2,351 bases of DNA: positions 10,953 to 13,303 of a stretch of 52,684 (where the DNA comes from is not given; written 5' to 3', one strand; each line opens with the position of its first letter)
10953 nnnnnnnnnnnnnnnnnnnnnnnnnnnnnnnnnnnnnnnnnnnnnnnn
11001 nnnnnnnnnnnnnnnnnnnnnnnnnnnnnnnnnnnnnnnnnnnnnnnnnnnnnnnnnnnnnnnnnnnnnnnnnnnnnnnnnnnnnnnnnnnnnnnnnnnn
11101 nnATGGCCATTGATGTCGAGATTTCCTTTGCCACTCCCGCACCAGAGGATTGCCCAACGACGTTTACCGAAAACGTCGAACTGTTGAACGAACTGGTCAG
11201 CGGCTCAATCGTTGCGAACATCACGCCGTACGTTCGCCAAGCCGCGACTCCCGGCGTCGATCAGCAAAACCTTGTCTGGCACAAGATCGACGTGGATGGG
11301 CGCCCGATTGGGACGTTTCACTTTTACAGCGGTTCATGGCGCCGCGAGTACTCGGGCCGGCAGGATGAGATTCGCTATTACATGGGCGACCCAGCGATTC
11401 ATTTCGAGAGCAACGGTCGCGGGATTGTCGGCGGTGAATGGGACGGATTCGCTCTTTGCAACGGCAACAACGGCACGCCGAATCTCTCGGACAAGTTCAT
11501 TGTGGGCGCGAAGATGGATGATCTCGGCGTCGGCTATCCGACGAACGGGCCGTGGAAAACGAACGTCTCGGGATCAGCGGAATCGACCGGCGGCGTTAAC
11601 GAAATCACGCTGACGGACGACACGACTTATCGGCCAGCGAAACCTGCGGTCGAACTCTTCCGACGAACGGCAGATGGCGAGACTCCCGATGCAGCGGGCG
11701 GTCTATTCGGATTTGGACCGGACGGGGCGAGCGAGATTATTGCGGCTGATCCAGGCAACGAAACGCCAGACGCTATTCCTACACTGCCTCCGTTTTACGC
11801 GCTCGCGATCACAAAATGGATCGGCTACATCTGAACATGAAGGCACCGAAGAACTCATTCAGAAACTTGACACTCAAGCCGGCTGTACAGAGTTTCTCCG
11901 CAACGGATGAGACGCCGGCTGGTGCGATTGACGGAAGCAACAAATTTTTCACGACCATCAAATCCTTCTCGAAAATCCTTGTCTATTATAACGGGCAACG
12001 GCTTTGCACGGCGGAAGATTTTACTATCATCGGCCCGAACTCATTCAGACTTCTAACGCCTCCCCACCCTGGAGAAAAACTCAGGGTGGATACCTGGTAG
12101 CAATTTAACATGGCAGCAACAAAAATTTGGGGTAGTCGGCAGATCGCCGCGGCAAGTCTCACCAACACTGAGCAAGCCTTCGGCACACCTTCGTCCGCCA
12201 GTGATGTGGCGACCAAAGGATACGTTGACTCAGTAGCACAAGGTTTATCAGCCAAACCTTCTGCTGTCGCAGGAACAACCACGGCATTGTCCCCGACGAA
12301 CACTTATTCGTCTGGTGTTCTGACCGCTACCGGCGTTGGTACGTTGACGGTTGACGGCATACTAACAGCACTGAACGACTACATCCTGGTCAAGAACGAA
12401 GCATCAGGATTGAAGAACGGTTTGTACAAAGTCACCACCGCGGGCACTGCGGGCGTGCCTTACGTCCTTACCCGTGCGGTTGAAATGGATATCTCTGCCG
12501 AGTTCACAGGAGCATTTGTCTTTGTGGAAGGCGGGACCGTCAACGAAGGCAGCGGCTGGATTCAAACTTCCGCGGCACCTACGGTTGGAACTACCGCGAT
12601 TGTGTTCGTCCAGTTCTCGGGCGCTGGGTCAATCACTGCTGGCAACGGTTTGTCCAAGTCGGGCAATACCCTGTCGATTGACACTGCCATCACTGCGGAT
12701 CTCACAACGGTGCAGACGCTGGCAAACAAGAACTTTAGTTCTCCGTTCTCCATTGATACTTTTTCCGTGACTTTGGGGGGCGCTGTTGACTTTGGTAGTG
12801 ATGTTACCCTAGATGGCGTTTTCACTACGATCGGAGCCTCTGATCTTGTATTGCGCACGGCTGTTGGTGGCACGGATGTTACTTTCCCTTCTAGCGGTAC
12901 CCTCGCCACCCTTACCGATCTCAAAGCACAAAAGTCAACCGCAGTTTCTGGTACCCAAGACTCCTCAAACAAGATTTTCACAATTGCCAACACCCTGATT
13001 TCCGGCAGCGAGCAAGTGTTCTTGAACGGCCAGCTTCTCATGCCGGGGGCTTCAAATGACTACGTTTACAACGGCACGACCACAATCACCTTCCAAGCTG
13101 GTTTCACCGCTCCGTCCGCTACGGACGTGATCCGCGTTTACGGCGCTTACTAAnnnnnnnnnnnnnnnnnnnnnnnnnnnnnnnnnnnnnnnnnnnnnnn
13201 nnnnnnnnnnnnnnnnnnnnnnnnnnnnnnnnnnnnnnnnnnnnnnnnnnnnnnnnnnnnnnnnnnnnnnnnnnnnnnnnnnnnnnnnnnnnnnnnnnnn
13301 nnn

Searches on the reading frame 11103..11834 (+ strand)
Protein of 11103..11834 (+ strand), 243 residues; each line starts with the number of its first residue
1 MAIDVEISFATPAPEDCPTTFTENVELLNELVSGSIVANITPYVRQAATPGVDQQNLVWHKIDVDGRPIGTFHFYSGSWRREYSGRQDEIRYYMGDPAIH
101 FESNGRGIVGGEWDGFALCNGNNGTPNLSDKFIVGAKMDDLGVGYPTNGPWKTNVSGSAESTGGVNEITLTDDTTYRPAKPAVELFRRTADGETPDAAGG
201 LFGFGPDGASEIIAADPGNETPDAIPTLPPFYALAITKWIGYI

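Call 7: search_protein_families(library=phrogs, proteins=[window:11103-11834:+], max_evalue=0.001)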
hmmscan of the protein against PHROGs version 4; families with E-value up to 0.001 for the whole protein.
window:11103-11834:+ (243 aa): 1 family
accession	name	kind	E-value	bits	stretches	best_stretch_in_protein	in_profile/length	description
phrog_8469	-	tail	4e-05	24.1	1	110-172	142-187/303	tail fiber protein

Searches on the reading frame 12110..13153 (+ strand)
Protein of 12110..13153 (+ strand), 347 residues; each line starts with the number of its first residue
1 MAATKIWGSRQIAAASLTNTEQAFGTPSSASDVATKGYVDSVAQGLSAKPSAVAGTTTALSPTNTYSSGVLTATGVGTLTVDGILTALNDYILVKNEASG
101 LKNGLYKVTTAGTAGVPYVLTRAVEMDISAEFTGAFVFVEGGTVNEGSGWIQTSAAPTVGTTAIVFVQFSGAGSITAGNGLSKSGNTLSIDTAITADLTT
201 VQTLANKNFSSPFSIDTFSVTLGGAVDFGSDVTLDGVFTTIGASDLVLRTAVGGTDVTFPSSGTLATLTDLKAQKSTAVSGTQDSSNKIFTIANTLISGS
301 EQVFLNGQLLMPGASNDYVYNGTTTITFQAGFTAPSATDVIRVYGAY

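Call 7: search_protein_families(library=phrogs, proteins=[window:12110-13153:+], max_evalue=0.001)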
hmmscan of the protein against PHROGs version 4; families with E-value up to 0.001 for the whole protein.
window:12110-13153:+ (347 aa): 7 families
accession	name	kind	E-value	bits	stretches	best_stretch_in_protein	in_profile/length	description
phrog_30390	-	unknown function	1.1e-29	104.4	2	70-266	538-743/766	-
phrog_27782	-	unknown function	1.4e-22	81.2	1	26-183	142-284/644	-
phrog_8745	-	tail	7.7e-17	60.9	1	27-197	632-817/1803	tail fiber protein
phrog_2647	-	head and packaging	3.9e-15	56.8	1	22-215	87-270/336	head decoration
phrog_24595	-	head and packaging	1.9e-08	35.1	1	32-204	26-199/325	virion structural protein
phrog_17264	-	unknown function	5e-06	27.3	1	76-176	12-106/147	-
phrog_14570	-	unknown function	2.9e-05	23.9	1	77-195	184-292/540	-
